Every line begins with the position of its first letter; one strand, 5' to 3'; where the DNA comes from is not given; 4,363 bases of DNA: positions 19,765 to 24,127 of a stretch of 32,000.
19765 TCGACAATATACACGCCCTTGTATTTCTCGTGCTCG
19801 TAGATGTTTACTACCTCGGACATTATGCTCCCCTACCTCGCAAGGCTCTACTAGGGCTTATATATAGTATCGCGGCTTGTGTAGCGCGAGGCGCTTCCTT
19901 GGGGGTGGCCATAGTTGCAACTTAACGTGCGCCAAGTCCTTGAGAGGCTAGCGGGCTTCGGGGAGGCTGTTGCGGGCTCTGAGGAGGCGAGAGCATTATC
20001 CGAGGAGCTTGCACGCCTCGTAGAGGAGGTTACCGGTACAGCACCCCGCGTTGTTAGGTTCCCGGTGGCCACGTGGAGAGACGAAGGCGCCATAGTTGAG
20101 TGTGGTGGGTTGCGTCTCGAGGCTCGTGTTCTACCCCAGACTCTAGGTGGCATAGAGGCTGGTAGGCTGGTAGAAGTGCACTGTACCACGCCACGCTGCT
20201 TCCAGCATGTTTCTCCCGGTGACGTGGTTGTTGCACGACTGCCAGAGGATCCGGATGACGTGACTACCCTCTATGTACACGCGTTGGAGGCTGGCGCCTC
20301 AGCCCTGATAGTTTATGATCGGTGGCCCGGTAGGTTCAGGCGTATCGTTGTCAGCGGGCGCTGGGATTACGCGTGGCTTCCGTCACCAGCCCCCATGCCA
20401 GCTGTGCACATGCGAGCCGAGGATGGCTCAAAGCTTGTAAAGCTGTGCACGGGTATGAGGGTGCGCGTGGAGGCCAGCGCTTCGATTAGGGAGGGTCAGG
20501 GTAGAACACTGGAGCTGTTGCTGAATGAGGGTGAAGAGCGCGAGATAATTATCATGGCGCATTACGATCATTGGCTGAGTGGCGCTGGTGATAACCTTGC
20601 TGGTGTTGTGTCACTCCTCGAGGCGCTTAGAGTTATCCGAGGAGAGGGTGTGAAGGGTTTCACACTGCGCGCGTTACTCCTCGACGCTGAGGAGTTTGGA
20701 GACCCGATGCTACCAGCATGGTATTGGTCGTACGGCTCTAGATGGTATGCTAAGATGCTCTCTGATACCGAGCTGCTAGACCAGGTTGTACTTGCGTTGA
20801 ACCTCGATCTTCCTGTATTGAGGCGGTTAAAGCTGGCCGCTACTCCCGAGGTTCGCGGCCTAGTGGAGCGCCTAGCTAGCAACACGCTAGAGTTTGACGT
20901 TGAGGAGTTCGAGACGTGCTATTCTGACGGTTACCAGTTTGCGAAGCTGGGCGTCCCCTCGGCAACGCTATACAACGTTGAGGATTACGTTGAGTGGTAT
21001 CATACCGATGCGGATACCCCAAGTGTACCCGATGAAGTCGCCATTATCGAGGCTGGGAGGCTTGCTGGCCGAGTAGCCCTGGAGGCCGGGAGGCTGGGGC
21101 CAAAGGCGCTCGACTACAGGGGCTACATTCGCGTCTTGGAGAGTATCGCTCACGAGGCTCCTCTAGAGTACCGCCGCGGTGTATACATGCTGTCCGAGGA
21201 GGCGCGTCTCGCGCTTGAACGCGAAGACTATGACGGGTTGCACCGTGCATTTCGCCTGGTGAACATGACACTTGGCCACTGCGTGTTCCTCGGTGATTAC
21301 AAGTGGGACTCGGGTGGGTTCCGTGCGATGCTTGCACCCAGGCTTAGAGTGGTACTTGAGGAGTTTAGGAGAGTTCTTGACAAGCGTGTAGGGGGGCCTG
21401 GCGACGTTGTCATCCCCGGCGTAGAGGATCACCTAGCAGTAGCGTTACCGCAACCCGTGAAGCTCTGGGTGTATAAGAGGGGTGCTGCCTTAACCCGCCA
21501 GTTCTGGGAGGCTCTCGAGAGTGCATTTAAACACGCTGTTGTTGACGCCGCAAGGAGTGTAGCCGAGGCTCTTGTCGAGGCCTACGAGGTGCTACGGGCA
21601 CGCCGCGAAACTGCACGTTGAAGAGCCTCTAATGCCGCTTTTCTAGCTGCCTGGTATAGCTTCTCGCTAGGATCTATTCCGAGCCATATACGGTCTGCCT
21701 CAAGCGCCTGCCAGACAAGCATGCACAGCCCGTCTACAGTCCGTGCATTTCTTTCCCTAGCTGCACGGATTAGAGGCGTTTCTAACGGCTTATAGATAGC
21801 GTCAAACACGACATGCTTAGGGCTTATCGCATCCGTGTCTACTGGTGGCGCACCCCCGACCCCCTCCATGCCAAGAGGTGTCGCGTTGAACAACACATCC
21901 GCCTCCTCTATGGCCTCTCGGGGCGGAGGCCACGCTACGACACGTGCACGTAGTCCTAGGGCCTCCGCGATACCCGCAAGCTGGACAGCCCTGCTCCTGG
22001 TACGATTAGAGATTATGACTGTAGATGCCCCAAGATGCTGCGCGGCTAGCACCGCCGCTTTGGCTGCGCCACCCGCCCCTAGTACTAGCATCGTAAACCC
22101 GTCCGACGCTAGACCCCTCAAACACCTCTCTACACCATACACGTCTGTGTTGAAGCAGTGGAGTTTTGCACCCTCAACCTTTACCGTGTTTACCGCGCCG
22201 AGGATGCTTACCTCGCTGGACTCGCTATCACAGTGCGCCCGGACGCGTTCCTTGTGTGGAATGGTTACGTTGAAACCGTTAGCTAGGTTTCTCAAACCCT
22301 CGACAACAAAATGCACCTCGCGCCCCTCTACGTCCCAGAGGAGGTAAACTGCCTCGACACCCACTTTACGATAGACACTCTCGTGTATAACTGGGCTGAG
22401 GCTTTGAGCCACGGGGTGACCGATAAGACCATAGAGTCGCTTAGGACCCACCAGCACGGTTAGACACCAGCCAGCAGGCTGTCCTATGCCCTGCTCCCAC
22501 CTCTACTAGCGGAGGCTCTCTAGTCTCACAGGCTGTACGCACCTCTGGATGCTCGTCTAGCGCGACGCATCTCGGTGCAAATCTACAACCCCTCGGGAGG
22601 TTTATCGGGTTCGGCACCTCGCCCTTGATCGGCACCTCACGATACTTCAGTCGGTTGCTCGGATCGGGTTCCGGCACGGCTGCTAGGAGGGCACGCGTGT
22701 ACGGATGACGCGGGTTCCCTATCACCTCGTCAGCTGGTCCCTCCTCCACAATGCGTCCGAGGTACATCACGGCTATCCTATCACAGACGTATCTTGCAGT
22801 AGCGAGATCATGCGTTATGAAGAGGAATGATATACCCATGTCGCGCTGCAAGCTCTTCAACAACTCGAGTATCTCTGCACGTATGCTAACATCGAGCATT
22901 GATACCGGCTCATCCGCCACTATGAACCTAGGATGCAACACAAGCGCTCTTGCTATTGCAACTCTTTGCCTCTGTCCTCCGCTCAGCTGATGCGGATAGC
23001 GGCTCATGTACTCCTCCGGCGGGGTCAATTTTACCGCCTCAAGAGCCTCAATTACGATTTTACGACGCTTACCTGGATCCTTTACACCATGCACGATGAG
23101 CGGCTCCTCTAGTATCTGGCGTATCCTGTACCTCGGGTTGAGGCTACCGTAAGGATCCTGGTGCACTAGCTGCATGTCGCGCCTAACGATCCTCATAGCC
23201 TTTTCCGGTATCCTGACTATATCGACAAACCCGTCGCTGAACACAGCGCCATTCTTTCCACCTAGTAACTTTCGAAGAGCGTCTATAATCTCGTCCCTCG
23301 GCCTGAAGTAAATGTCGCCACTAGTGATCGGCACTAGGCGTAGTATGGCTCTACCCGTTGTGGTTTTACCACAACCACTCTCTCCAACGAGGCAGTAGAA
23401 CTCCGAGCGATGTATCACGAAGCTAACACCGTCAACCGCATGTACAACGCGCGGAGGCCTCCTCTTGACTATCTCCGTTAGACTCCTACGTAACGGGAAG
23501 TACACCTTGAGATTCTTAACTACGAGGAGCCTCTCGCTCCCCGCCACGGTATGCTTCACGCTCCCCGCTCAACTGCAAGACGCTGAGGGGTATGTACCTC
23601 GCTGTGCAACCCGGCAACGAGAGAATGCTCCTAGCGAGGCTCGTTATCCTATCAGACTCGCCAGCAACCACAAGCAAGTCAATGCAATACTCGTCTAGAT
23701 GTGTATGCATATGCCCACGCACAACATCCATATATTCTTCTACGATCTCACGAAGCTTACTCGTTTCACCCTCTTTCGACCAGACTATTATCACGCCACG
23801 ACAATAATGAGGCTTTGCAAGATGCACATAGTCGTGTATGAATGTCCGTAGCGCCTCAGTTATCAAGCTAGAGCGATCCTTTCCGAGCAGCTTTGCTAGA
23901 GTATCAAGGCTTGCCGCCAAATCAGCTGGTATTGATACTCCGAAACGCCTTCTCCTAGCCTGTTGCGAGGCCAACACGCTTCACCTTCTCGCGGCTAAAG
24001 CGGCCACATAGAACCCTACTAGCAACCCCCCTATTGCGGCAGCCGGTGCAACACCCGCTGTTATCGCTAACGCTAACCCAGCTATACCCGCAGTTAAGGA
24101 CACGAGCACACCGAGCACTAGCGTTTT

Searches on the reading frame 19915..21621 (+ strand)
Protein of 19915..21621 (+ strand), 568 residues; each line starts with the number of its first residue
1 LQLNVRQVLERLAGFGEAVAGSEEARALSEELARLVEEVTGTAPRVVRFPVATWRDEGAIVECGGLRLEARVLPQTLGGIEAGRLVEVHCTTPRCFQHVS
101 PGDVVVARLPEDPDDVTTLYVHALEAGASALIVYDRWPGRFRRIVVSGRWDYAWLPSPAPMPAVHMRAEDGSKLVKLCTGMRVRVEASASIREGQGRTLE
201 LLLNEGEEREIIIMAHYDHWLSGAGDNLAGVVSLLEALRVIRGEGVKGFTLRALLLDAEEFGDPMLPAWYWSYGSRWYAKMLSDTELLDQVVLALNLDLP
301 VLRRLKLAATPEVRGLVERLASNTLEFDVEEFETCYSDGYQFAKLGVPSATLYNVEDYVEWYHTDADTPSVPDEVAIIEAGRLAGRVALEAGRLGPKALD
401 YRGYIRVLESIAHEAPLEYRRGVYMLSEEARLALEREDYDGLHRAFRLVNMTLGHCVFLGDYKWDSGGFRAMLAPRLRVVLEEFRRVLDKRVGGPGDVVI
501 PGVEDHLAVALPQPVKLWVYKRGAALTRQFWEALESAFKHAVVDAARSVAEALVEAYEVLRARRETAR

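Call 5: search_protein_families(library=pfam, proteins=[window:19915-21621:+], max_evalue=0.1)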
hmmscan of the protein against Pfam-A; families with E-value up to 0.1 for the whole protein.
window:19915-21621:+ (568 aa): 2 families
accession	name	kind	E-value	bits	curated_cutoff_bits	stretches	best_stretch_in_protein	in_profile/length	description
PF04389.22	Peptidase_M28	-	3.3e-18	66.5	21.3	1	207-384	11-189/193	Peptidase family M28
PF01546.33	Peptidase_M20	-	0.0059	17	24.6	1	223-523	32-113/206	Peptidase family M20/M25/M40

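Call 6: search_protein_families(library=ncbifam, proteins=[window:19915-21621:+], max_evalue=0.1)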
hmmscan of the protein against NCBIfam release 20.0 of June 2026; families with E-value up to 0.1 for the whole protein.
window:19915-21621:+ (568 aa): 0 families

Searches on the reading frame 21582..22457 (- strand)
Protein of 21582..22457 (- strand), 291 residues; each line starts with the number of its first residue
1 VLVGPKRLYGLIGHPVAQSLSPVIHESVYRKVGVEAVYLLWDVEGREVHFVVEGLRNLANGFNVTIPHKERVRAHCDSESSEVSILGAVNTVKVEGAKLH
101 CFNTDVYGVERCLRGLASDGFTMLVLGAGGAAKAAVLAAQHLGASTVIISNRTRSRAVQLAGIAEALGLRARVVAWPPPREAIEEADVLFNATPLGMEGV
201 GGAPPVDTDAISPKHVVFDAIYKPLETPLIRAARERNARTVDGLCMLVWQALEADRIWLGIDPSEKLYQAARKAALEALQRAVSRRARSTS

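Call 47: search_protein_families(library=pfam, proteins=[window:21582-22457:-], max_evalue=0.001)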
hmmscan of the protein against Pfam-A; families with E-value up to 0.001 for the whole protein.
window:21582-22457:- (291 aa): 3 families
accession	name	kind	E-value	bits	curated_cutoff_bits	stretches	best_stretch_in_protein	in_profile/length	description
PF08501.16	Shikimate_dh_N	-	3.6e-22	78.8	27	1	11-92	1-83/83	Shikimate dehydrogenase substrate binding domain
PF01488.26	Shikimate_DH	-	5.5e-07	30.2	24.3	1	121-193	13-83/138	Shikimate / quinate 5-dehydrogenase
PF18317.6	SDH_C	-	0.00013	22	25.8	1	243-266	1-24/31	Shikimate 5'-dehydrogenase C-terminal domain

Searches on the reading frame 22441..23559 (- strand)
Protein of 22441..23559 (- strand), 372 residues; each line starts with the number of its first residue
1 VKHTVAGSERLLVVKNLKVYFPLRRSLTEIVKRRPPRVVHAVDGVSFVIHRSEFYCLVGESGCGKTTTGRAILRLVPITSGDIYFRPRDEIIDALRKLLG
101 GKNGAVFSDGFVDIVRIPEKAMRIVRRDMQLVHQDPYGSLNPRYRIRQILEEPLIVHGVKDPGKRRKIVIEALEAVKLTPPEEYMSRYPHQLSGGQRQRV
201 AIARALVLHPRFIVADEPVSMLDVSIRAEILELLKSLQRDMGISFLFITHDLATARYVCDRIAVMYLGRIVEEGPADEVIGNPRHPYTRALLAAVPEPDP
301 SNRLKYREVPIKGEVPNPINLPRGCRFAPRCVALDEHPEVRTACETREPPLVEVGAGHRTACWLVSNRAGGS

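Call 47: search_protein_families(library=pfam, proteins=[window:22441-23559:-], max_evalue=0.001)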
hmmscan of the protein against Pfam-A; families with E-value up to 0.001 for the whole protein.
window:22441-23559:- (372 aa): 4 families
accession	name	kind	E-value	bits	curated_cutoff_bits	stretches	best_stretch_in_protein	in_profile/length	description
PF00005.33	ABC_tran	-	1e-24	88.1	25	1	43-219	2-136/137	ABC transporter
PF08352.17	oligo_HPY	-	1.3e-19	70.8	27.1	1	271-331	1-58/65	Oligopeptide/dipeptide transporter, C-terminal region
PF13304.12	AAA_21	-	3.3e-06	27.8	27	0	177-252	223-300/304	AAA domain, putative AbiEii toxin, Type IV TA system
PF13401.12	AAA_22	-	6e-06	27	27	1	52-248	5-121/130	AAA domain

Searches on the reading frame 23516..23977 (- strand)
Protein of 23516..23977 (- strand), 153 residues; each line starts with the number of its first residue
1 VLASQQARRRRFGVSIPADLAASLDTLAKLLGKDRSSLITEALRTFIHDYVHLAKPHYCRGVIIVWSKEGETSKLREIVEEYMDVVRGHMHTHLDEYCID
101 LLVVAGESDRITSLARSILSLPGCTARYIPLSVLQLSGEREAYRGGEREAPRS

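Call 47: search_protein_families(library=pfam, proteins=[window:23516-23977:-], max_evalue=0.001)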
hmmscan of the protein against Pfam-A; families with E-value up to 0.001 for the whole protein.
window:23516-23977:- (153 aa): 3 families
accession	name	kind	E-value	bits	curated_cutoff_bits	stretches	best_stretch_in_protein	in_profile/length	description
PF08753.17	NikR_C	-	1.1e-09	38.8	22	1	69-123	13-68/77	NikR C terminal nickel binding domain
PF01402.27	RHH_1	-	5.3e-06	26.6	20.5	1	11-46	1-36/39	Ribbon-helix-helix protein, copG family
PF12651.13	RHH_3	-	5.8e-05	23.4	21.6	1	8-50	1-43/44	Ribbon-helix-helix domain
